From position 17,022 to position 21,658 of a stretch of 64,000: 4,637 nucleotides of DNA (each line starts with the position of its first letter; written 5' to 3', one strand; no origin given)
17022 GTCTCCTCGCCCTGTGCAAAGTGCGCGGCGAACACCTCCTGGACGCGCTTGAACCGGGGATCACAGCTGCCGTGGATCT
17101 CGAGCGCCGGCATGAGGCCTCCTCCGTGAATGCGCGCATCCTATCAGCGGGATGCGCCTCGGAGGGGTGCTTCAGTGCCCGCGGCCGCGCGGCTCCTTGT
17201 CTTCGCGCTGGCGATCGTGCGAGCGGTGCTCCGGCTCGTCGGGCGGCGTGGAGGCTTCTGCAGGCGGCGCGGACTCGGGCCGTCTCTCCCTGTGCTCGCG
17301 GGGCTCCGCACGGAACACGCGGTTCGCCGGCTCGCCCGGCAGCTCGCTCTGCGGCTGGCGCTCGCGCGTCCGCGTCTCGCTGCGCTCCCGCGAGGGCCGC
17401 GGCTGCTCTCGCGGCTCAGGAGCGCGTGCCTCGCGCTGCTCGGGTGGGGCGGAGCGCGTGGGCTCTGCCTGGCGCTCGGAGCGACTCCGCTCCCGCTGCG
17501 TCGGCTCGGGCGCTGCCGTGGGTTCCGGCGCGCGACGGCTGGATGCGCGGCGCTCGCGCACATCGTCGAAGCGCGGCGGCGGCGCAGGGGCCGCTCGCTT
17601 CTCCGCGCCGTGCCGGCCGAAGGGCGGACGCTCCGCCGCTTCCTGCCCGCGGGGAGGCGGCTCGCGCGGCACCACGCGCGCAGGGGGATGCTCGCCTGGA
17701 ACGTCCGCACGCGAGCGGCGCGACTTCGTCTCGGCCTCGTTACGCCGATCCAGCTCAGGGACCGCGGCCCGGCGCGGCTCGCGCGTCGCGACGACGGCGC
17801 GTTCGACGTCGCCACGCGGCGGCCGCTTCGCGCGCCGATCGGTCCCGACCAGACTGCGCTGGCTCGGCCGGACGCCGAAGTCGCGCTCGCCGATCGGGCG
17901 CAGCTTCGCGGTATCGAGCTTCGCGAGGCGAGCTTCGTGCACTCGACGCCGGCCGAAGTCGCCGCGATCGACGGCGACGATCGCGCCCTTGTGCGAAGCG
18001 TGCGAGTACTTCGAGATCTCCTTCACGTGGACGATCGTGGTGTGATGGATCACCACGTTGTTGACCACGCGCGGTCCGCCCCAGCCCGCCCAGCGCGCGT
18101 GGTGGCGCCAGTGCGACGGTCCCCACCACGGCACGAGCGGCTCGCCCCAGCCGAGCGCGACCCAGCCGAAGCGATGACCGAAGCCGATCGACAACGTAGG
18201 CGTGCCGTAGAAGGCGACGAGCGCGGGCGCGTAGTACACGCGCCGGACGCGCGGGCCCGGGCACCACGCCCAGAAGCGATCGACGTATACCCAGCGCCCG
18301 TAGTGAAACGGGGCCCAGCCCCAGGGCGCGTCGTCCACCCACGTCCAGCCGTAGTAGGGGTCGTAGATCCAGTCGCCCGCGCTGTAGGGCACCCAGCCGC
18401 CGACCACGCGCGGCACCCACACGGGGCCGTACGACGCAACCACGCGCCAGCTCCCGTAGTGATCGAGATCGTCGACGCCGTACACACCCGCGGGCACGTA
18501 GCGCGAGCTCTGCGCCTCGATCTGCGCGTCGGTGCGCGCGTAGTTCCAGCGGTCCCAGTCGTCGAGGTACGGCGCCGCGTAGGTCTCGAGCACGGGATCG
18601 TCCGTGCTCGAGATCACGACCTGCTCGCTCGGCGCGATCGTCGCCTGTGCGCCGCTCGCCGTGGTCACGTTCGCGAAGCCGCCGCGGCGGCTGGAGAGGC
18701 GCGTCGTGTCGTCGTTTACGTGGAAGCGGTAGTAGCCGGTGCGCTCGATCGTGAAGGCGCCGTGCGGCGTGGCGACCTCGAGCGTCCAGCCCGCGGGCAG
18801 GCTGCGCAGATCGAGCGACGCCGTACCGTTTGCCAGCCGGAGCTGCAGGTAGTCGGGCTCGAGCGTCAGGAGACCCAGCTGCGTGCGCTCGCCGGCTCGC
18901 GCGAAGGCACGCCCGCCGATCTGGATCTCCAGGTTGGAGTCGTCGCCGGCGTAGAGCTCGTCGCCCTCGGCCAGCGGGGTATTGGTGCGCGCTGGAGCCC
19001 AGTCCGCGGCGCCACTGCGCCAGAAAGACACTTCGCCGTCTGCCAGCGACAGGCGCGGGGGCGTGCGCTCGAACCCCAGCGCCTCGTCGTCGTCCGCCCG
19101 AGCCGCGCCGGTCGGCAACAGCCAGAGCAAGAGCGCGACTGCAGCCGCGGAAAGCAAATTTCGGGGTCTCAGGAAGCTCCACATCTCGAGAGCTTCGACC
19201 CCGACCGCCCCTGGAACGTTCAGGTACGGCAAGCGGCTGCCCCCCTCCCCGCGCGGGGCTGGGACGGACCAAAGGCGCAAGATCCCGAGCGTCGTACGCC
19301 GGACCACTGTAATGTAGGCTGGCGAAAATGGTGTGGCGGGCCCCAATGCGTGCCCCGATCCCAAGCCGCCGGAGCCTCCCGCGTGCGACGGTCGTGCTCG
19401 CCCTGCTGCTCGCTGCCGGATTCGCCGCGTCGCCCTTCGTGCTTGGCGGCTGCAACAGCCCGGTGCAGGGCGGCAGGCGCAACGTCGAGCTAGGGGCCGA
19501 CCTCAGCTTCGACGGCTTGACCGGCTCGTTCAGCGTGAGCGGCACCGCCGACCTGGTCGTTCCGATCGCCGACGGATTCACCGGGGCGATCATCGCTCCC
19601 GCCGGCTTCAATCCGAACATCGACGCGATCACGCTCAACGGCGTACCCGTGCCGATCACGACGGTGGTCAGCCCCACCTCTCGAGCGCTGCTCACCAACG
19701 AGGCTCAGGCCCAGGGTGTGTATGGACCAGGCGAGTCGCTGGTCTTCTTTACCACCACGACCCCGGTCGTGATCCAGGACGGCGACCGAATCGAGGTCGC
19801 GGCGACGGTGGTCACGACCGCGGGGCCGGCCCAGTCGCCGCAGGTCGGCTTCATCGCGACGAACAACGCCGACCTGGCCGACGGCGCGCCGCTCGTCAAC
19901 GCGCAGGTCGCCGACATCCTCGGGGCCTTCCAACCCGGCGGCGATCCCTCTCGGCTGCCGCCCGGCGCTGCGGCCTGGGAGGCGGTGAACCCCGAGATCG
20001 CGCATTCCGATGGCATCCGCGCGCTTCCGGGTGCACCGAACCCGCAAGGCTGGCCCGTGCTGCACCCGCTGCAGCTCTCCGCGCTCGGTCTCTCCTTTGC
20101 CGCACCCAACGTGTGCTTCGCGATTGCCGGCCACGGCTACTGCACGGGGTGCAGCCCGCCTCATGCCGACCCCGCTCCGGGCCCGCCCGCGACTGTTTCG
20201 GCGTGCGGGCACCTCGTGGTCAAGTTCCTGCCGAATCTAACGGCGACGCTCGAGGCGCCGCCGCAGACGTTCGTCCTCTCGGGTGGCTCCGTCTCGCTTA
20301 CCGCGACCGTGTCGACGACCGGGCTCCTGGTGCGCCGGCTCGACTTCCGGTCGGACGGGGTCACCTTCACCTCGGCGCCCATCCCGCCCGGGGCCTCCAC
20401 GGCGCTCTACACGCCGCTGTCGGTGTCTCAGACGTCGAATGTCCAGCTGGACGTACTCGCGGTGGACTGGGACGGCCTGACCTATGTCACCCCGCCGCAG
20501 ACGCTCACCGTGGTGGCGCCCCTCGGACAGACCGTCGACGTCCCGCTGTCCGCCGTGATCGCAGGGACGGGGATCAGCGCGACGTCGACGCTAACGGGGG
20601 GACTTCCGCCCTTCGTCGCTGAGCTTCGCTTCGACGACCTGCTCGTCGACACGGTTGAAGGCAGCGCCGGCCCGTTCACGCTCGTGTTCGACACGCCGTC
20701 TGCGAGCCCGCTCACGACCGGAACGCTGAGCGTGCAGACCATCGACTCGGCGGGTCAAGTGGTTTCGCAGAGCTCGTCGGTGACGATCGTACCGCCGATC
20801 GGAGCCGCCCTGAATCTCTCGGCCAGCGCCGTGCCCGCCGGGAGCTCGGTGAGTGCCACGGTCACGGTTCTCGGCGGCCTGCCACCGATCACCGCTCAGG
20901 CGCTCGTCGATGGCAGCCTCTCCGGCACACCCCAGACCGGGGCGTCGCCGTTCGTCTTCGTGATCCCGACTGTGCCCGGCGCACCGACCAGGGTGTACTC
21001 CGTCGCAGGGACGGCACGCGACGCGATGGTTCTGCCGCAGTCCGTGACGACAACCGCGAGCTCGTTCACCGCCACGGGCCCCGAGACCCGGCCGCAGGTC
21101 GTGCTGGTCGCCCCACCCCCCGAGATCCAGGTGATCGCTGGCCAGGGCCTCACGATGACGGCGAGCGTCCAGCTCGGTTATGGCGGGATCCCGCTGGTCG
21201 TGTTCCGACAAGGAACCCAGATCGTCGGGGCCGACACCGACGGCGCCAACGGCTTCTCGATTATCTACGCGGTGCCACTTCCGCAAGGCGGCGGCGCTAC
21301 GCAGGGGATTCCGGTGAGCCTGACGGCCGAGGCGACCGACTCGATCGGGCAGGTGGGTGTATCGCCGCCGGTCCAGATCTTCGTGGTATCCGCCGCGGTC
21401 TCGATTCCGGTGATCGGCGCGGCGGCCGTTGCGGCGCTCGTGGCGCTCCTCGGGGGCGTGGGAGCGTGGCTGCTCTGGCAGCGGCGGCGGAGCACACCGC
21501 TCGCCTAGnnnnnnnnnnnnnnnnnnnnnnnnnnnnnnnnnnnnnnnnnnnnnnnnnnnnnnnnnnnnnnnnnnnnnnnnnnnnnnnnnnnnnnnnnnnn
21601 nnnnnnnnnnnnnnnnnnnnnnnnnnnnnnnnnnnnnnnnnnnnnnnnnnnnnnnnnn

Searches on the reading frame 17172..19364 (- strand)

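Call 50: search_protein_families(library=pfam, proteins=[window:17172-19364:-], max_evalue=0.001)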
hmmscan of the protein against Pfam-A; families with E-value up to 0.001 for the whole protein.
window:17172-19364:- (730 aa): 1 family
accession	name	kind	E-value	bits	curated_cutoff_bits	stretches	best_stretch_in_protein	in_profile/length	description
PF20245.3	DUF6600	-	1.3e-23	83.4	27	1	298-405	2-99/102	Family of unknown function (DUF6600)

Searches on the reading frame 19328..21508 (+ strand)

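Call 50: search_protein_families(library=pfam, proteins=[window:19328-21508:+], max_evalue=0.001)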
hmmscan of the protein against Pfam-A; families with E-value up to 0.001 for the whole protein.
window:19328-21508:+ (726 aa): 0 families

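Call 84: search_protein_families(library=ncbifam, proteins=[window:19328-21508:+], max_evalue=10)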
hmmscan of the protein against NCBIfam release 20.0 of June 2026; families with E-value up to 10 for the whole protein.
window:19328-21508:+ (726 aa): 2 families
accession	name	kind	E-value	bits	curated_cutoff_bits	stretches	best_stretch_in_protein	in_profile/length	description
TIGR04174.1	IPTL_CTERM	subfamily_domain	3.8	7.9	20.5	1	693-715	1-23/27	IPTL-CTERM sorting domain-containing protein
NF051874.1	PVV_CTERM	equivalog_domain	9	6.2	27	1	693-724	2-35/38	PVV-CTERM domain-containing choice-of-anchor G protein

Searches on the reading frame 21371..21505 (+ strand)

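Call 84: search_protein_families(library=ncbifam, proteins=[window:21371-21505:+], max_evalue=10)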
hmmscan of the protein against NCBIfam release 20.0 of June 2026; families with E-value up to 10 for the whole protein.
seq(45 aa): 7 families
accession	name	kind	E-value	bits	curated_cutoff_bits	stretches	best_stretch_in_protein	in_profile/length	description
NF051874.1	PVV_CTERM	equivalog_domain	0.00071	19.3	27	1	12-43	2-35/38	PVV-CTERM domain-containing choice-of-anchor G protein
NF033935.1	inclusion_IncB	equivalog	0.006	16.4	50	1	3-26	41-64/78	inclusion membrane protein IncB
TIGR04089.1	exp_by_SipW_III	subfamily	0.024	14.7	60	1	17-38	9-30/179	alternate-type signal peptide domain-containing protein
NF033207.2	midcut_by_XrtH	subfamily_domain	0.052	13.6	45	1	8-41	33-65/175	midcut-by-XrtH protein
TIGR01167.1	LPXTG_anchor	domain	0.11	13.3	15.9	1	18-40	13-33/34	LPXTG cell wall anchor domain-containing protein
NF051431.1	Rv0361_Cterm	subfamily_domain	1.1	9.5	37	1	13-41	4-32/140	Rv0361 family membrane protein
TIGR03901.2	MYXO-CTERM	domain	3.1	8.2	20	1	17-40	11-34/34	MYXO-CTERM sorting domain-containing protein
